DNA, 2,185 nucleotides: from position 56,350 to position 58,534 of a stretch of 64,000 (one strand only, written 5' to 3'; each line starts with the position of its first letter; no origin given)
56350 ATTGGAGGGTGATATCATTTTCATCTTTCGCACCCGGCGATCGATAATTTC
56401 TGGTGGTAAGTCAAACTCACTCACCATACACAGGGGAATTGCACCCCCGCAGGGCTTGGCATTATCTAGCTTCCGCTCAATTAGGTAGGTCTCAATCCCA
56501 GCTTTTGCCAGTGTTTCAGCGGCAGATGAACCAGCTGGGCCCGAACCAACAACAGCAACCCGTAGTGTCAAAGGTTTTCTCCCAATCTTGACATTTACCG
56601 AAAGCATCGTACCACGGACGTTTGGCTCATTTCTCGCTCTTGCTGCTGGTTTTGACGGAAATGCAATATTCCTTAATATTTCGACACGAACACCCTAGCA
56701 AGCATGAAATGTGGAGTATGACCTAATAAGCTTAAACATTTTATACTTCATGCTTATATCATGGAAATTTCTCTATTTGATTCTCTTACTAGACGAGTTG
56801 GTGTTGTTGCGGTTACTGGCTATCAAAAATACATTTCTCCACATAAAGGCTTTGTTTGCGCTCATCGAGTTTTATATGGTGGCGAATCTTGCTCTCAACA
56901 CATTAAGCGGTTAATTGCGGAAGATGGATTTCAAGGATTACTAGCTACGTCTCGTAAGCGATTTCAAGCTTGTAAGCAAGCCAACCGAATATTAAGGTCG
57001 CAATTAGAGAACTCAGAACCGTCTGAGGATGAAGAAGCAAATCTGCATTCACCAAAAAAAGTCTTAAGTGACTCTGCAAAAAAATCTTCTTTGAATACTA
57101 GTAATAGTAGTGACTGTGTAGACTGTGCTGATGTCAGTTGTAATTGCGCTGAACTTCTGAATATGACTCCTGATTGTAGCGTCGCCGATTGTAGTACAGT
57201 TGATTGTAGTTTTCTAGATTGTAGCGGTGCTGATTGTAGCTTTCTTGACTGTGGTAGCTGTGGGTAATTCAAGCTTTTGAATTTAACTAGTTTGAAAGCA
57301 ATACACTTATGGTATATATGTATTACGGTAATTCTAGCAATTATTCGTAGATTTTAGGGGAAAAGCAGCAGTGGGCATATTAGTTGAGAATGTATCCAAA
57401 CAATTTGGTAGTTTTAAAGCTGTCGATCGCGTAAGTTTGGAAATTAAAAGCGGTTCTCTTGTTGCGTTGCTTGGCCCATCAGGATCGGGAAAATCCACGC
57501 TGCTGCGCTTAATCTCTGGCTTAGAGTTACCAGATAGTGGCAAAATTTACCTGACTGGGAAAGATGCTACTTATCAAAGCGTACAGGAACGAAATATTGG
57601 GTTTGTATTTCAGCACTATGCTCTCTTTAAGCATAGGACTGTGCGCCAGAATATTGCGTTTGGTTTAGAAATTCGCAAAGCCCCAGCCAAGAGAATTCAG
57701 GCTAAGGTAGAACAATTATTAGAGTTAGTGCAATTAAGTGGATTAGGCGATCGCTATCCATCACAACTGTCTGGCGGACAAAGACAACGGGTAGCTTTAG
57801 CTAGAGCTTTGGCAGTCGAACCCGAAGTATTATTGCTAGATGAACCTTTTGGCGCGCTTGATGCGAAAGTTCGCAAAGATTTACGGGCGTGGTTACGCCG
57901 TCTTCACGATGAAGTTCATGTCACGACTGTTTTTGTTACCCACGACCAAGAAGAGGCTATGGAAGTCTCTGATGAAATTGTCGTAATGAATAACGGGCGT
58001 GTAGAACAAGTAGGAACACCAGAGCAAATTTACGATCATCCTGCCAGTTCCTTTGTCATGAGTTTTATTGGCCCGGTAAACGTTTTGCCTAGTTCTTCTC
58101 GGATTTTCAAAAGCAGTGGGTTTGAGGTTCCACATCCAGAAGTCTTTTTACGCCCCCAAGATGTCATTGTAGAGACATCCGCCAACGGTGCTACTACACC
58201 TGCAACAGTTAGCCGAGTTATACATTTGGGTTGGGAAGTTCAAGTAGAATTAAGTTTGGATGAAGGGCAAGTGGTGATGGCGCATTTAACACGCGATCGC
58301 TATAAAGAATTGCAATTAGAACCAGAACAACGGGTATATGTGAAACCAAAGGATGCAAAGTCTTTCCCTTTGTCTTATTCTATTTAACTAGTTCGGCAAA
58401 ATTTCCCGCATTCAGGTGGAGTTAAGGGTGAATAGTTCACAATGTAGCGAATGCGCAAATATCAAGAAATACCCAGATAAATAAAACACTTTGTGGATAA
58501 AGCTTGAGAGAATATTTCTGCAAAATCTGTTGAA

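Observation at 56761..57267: YidD homolog with a Cys-rich DCSxx pentapeptide-repeat tail encoded by a 15-nt tandem DNA repeat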

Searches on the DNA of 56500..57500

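Call 66: search_rna_families(source=window, start=56500, end=57500, threshold=evalue, max_evalue=1)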
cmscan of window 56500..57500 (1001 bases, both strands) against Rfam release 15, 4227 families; matches with E-value up to 1: 1.
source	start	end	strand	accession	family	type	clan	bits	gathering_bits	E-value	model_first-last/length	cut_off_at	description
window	56757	56816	+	RF02125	JPX_2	Gene; lncRNA;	-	17.2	48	0.99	1-69/69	no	JPX transcript, XIST activator conserved region 2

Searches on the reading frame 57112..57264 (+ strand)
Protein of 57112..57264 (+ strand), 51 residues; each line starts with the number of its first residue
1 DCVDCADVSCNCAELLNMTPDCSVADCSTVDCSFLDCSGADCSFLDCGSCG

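Call 20: find_homologous_proteins(query=window:57112-57264:+, max_evalue=0.01)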
Query seq(51 aa) (51 aa): 2 proteins with E <= 0.01 among 2 candidates.
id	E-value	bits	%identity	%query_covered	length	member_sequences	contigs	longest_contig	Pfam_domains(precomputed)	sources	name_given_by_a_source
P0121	1.7e-13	67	74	90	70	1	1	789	-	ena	-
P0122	2.1e-11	61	70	98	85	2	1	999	-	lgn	-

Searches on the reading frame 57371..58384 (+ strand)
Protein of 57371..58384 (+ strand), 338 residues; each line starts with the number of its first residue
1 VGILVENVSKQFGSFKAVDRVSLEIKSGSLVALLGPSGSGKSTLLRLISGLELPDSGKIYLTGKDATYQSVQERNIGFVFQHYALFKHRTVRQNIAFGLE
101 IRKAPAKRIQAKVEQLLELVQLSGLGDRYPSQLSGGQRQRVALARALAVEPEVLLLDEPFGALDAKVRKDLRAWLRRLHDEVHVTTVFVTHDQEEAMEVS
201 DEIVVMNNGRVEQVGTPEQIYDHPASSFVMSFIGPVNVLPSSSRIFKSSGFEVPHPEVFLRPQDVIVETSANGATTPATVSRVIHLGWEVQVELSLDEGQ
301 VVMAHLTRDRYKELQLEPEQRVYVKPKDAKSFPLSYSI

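Call 14: search_protein_families(library=ncbifam, proteins=[window:57371-58384:+], max_evalue=1e-10)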
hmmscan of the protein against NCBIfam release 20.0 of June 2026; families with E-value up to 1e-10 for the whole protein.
window:57371-58384:+ (338 aa): 177 families (the best 25 are shown)
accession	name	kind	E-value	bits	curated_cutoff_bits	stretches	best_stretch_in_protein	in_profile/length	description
TIGR00968.1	3a0106s01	subfamily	4.2e-130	432.3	342.75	1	3-239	1-237/237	sulfate ABC transporter ATP-binding protein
TIGR03265.1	PhnT2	equivalog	1.5e-109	366.4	457.7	1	4-325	6-343/353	putative 2-aminoethylphosphonate ABC transporter ATP-binding protein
NF008105.0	PRK10851.1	equivalog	2.2e-109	365.5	502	1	1-241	1-245/362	sulfate/thiosulfate ABC transporter ATP-binding protein CysA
NF006987.0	PRK09452.1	equivalog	7e-94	314.6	482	1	5-241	20-256/378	spermidine/putrescine ABC transporter ATP-binding protein PotA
TIGR01187.1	potA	subfamily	3.1e-92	309.1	355.6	1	33-240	1-208/325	polyamine ABC transporter ATP-binding protein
NF043075.1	MMSYN1_0197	equivalog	7.4e-89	298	550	1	5-287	5-299/341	spermidine/putrescine ABC transporter ATP-binding protein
NF008653.0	PRK11650.1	subfamily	1.6e-87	293.9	432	1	3-304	4-322/357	sn-glycerol-3-phosphate ABC transporter ATP-binding protein UgpC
NF008513.0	PRK11432.1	equivalog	2.4e-87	293.1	496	1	5-257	9-263/351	ferric ABC transporter ATP-binding protein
NF040840.2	tungstate_WtpC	equivalog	1.1e-85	287.9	440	1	3-327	2-340/347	tungstate ABC transporter ATP-binding protein WtpC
TIGR03258.1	PhnT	equivalog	1.2e-81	274.5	499.15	1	2-243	8-250/359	2-aminoethylphosphonate ABC transport system ATP-binding subunit PhnT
NF040933.2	ABC_arch_GlcV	equivalog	6.2e-81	272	450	1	3-267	3-288/357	glucose ABC transporter ATP-binding protein GlcV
NF008621.0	PRK11607.1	equivalog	9.6e-79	264.9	613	1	5-240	22-257/377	putrescine ABC transporter ATP-binding subunit PotG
TIGR01186.1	proV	subfamily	4.6e-75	253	326.6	1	11-241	2-238/363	betaine/proline/choline family ABC transporter ATP-binding protein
NF008233.0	PRK11000.1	equivalog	1.4e-74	251.1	568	1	4-235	5-236/369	maltose/maltodextrin ABC transporter ATP-binding protein MalK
TIGR03415.1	ABC_choXWV_ATP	equivalog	1.2e-63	215.3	483.75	1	6-303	28-338/382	choline ABC transporter ATP-binding protein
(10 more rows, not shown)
